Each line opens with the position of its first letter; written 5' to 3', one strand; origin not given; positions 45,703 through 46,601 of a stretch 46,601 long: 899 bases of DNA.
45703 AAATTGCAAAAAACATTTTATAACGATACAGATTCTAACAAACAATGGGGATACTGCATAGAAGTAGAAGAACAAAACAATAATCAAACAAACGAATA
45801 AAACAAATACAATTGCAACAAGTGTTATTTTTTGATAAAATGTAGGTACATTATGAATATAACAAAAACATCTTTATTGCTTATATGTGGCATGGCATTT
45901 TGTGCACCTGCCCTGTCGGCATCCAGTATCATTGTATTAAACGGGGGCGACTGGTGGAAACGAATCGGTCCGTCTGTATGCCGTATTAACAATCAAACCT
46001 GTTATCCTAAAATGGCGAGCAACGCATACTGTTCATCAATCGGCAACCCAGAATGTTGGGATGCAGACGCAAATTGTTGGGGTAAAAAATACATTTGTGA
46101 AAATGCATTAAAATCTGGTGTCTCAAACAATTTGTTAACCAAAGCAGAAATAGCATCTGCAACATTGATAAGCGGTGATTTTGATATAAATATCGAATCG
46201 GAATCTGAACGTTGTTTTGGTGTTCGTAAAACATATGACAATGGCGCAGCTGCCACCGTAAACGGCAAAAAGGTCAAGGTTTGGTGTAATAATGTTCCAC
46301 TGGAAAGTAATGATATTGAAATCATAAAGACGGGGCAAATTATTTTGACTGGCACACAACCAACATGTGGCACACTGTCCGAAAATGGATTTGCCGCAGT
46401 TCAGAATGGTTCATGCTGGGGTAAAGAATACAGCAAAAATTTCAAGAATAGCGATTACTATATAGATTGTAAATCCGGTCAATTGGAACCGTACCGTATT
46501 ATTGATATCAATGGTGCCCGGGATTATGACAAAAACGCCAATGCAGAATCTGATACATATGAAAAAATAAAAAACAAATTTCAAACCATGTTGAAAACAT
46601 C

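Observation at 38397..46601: Cluster of paralogous giant cysteine-rich secreted proteins sharing a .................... signature (no family I can name)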

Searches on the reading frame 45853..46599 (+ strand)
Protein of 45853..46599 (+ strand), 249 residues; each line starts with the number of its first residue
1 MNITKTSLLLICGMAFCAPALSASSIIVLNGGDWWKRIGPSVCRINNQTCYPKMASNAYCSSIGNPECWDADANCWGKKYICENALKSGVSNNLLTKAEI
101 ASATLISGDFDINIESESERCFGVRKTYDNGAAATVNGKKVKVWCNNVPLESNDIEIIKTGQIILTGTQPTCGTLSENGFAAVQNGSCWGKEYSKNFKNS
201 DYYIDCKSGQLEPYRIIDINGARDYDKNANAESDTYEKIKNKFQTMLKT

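Call 20: search_protein_families(library=pfam, proteins=[window:45853-46599:+], max_evalue=0.01)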
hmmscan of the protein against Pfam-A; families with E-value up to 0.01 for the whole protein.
window:45853-46599:+ (249 aa): 0 families

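Call 82: search_protein_families(library=phrogs, proteins=[window:45853-46599:+], max_evalue=0.01)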
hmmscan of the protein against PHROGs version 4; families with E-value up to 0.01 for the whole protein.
window:45853-46599:+ (249 aa): 0 families

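Call 83: search_protein_families(library=padloc, proteins=[window:45853-46599:+], max_evalue=0.01)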
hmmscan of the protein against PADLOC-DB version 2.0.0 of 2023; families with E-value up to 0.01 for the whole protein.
window:45853-46599:+ (249 aa): 0 families

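Call 89: search_solved_structures(query=window:45853-46599:+, max_evalue=0.1)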
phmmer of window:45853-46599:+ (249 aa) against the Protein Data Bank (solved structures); distinct sequences matched with E-value up to 0.1: 0.
